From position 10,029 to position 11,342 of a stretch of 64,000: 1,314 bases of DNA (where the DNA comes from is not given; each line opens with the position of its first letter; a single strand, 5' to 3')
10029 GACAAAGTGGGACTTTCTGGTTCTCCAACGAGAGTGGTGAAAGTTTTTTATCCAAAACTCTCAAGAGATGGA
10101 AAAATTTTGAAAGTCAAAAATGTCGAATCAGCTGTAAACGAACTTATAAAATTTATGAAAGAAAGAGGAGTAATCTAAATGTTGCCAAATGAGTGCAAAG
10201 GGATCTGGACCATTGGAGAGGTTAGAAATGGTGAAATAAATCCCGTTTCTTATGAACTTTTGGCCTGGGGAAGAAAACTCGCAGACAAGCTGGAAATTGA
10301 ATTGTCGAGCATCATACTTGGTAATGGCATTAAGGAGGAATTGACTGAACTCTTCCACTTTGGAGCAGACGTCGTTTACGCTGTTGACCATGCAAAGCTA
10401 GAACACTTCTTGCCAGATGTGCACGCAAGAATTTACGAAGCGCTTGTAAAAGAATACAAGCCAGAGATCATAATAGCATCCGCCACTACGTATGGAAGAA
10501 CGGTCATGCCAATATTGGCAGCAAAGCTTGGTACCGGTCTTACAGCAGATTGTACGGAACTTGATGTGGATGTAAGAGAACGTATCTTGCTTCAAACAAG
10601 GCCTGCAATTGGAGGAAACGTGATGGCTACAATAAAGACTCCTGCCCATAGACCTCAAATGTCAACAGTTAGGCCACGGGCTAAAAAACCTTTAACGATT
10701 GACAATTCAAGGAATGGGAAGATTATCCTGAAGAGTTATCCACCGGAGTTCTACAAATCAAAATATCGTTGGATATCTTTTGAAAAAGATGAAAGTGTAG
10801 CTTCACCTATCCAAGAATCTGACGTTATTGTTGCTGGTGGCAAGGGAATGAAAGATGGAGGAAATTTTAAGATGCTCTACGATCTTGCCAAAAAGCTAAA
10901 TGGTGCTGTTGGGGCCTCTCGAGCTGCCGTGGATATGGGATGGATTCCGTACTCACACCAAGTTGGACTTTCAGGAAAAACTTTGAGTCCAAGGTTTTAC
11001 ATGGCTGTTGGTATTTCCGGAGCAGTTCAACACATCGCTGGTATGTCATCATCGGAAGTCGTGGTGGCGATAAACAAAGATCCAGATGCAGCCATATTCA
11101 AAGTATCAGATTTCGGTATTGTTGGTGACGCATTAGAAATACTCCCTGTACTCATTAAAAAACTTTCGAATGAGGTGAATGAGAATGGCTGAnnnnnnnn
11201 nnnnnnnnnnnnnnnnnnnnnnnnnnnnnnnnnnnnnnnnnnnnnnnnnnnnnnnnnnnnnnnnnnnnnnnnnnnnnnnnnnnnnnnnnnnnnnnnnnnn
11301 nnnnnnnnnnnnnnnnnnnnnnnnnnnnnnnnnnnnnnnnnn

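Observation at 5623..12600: Gene order predicts an anaerobic route from L-lactaldehyde to pyruvate via AldA, a LarA-type racemase and an Etf-coupled D-lactate dehydrogenase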

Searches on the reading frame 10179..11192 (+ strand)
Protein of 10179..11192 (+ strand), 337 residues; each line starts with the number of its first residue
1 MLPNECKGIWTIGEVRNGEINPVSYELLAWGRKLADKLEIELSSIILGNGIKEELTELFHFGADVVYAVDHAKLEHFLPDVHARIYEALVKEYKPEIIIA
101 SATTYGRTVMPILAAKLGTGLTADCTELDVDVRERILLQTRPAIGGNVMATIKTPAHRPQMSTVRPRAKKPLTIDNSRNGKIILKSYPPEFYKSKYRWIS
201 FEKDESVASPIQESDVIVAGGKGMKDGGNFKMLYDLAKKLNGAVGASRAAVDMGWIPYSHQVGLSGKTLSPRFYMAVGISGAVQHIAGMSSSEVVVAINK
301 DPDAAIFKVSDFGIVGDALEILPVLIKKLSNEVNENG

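Call 3: search_protein_families(library=pfam, proteins=[window:10179-11192:+])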
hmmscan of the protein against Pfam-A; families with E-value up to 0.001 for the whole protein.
window:10179-11192:+ (337 aa): 2 families
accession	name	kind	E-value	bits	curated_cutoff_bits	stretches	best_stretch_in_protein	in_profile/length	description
PF01012.27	ETF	-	3.2e-43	148.1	26.7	1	9-183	1-174/181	Electron transfer flavoprotein domain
PF00766.25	ETF_alpha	-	3.4e-34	117.1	27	1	211-290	2-81/81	Electron transfer flavoprotein FAD-binding domain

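Call 4: search_protein_families(library=ncbifam, proteins=[window:10179-11192:+])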
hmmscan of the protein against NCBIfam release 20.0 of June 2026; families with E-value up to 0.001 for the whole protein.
window:10179-11192:+ (337 aa): 5 families
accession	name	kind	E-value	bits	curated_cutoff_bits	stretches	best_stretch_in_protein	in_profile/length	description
NF042970.1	AcrlCoAredClosAcrA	equivalog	4.2e-86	289.3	600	2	135-330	158-358/360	acryloyl-CoA reductase electron transfer subunit beta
NF038209.1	mft_etfA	equivalog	5e-36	124.6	240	1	45-329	28-302/303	mycofactocin-associated electron transfer flavoprotein alpha subunit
NF051845.1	EtFlavAlphaProt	equivalog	6.4e-33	114.3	600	1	16-333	100-403/406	electron transfer flavoprotein subunit alpha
NF008884.0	PRK11916.1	equivalog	1.1e-30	107.1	528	1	54-330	40-311/312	electron transfer flavoprotein subunit alpha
NF002889.0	PRK03363.1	equivalog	4.5e-26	91.9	549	1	56-329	42-311/313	electron transfer flavoprotein subunit alpha/FixB family protein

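Call 31: search_solved_structures(query=window:10179-11192:+, show_alignments=2)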
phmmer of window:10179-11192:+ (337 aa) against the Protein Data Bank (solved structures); distinct sequences matched with E-value up to 0.001: 15.
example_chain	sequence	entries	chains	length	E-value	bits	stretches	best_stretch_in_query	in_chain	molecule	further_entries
6fah_A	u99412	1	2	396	3.6e-87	295.9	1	6-330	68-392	Caffeyl-CoA reductase-Etf complex subunit CarE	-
4kpu_A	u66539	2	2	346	1.9e-79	270.5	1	7-329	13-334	Electron transfer flavoprotein alpha subunit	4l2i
7koe_B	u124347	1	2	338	1.4e-75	257.8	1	5-337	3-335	Electron transfer flavoprotein, alpha subunit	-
5ol2_A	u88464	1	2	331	3e-70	240.3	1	12-330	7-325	Electron transfer flavoprotein large subunit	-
7qh2_A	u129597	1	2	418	5.7e-63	216.3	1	8-332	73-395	Lactate dehydrogenase (NAD(+),ferredoxin) subunit LctC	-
1efv_A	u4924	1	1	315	1.1e-46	162.8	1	17-328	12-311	ELECTRON TRANSFER FLAVOPROTEIN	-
1t9g_R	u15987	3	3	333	1.3e-46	162.6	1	17-328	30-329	Electron transfer flavoprotein alpha-subunit, mitochondrial | Electron transfer flavoprotein alpha-subunit, mitochondrial precursor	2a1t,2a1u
5ow0_A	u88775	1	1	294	1.3e-39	139.6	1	88-330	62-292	Electron transfer flavoprotein, alpha subunit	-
1efp_A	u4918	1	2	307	2.6e-39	138.6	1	11-329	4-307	PROTEIN (ELECTRON TRANSFER FLAVOPROTEIN)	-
1o94_D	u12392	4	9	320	4.3e-31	111.6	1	9-323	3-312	ELECTRON TRANSFER FLAVOPROTEIN ALPHA-SUBUNIT | ELECTRON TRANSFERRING FLAVOPROTEIN ALPHA-SUBUNIT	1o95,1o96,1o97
3clu_D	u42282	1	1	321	1.1e-30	110.3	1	9-323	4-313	Electron transfer flavoprotein subunit alpha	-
3clt_D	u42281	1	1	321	2e-30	109.4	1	9-323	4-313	Electron transfer flavoprotein subunit alpha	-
3clr_D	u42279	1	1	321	2.7e-30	109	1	9-323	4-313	Electron transfer flavoprotein subunit alpha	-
3cls_D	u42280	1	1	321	4.4e-30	108.3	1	9-323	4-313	Electron transfer flavoprotein subunit alpha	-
3ih5_A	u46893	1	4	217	5.6e-30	107.9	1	8-184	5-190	Electron transfer flavoprotein alpha-subunit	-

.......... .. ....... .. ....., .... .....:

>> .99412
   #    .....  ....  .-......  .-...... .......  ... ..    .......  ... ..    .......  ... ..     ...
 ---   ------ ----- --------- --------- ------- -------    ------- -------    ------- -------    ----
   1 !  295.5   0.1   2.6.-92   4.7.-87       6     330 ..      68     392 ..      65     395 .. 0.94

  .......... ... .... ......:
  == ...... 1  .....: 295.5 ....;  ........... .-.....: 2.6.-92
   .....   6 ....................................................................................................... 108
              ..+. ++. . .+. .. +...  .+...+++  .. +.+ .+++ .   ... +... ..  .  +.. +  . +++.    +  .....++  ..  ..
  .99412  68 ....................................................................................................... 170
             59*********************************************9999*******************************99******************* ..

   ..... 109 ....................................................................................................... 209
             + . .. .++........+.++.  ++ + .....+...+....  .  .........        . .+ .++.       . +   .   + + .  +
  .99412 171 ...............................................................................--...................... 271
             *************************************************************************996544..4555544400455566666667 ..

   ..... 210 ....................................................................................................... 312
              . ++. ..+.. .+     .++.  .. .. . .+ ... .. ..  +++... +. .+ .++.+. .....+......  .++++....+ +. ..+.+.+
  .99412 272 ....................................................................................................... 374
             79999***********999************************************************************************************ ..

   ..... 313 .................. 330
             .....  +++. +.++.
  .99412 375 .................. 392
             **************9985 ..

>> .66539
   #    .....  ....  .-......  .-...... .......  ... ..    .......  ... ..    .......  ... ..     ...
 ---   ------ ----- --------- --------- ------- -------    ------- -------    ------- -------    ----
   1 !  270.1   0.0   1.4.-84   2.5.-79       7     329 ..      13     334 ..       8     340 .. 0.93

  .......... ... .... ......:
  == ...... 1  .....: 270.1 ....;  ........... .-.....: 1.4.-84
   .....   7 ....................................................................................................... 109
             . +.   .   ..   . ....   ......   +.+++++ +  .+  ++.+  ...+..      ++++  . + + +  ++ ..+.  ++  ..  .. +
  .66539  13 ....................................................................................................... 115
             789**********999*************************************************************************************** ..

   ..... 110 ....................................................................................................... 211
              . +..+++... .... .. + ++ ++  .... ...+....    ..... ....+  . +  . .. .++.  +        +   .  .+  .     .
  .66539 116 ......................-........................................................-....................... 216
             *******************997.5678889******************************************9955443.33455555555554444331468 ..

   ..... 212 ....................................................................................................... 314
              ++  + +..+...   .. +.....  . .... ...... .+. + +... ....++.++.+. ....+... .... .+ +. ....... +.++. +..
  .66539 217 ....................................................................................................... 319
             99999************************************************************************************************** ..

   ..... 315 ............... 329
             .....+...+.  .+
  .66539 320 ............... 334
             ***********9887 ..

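Call 52: search_solved_structures(query=window:10179-11192:+, show_alignments=5, max_evalue=1e-60)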
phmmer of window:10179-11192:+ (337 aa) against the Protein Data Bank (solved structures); distinct sequences matched with E-value up to 1e-60: 5.
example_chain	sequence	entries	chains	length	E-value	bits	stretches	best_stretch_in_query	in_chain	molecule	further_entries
6fah_A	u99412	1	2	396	3.6e-87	295.9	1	6-330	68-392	Caffeyl-CoA reductase-Etf complex subunit CarE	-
4kpu_A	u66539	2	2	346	1.9e-79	270.5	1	7-329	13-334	Electron transfer flavoprotein alpha subunit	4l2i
7koe_B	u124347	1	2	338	1.4e-75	257.8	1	5-337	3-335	Electron transfer flavoprotein, alpha subunit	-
5ol2_A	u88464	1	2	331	3e-70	240.3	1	12-330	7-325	Electron transfer flavoprotein large subunit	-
7qh2_A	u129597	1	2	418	5.7e-63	216.3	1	8-332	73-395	Lactate dehydrogenase (NAD(+),ferredoxin) subunit LctC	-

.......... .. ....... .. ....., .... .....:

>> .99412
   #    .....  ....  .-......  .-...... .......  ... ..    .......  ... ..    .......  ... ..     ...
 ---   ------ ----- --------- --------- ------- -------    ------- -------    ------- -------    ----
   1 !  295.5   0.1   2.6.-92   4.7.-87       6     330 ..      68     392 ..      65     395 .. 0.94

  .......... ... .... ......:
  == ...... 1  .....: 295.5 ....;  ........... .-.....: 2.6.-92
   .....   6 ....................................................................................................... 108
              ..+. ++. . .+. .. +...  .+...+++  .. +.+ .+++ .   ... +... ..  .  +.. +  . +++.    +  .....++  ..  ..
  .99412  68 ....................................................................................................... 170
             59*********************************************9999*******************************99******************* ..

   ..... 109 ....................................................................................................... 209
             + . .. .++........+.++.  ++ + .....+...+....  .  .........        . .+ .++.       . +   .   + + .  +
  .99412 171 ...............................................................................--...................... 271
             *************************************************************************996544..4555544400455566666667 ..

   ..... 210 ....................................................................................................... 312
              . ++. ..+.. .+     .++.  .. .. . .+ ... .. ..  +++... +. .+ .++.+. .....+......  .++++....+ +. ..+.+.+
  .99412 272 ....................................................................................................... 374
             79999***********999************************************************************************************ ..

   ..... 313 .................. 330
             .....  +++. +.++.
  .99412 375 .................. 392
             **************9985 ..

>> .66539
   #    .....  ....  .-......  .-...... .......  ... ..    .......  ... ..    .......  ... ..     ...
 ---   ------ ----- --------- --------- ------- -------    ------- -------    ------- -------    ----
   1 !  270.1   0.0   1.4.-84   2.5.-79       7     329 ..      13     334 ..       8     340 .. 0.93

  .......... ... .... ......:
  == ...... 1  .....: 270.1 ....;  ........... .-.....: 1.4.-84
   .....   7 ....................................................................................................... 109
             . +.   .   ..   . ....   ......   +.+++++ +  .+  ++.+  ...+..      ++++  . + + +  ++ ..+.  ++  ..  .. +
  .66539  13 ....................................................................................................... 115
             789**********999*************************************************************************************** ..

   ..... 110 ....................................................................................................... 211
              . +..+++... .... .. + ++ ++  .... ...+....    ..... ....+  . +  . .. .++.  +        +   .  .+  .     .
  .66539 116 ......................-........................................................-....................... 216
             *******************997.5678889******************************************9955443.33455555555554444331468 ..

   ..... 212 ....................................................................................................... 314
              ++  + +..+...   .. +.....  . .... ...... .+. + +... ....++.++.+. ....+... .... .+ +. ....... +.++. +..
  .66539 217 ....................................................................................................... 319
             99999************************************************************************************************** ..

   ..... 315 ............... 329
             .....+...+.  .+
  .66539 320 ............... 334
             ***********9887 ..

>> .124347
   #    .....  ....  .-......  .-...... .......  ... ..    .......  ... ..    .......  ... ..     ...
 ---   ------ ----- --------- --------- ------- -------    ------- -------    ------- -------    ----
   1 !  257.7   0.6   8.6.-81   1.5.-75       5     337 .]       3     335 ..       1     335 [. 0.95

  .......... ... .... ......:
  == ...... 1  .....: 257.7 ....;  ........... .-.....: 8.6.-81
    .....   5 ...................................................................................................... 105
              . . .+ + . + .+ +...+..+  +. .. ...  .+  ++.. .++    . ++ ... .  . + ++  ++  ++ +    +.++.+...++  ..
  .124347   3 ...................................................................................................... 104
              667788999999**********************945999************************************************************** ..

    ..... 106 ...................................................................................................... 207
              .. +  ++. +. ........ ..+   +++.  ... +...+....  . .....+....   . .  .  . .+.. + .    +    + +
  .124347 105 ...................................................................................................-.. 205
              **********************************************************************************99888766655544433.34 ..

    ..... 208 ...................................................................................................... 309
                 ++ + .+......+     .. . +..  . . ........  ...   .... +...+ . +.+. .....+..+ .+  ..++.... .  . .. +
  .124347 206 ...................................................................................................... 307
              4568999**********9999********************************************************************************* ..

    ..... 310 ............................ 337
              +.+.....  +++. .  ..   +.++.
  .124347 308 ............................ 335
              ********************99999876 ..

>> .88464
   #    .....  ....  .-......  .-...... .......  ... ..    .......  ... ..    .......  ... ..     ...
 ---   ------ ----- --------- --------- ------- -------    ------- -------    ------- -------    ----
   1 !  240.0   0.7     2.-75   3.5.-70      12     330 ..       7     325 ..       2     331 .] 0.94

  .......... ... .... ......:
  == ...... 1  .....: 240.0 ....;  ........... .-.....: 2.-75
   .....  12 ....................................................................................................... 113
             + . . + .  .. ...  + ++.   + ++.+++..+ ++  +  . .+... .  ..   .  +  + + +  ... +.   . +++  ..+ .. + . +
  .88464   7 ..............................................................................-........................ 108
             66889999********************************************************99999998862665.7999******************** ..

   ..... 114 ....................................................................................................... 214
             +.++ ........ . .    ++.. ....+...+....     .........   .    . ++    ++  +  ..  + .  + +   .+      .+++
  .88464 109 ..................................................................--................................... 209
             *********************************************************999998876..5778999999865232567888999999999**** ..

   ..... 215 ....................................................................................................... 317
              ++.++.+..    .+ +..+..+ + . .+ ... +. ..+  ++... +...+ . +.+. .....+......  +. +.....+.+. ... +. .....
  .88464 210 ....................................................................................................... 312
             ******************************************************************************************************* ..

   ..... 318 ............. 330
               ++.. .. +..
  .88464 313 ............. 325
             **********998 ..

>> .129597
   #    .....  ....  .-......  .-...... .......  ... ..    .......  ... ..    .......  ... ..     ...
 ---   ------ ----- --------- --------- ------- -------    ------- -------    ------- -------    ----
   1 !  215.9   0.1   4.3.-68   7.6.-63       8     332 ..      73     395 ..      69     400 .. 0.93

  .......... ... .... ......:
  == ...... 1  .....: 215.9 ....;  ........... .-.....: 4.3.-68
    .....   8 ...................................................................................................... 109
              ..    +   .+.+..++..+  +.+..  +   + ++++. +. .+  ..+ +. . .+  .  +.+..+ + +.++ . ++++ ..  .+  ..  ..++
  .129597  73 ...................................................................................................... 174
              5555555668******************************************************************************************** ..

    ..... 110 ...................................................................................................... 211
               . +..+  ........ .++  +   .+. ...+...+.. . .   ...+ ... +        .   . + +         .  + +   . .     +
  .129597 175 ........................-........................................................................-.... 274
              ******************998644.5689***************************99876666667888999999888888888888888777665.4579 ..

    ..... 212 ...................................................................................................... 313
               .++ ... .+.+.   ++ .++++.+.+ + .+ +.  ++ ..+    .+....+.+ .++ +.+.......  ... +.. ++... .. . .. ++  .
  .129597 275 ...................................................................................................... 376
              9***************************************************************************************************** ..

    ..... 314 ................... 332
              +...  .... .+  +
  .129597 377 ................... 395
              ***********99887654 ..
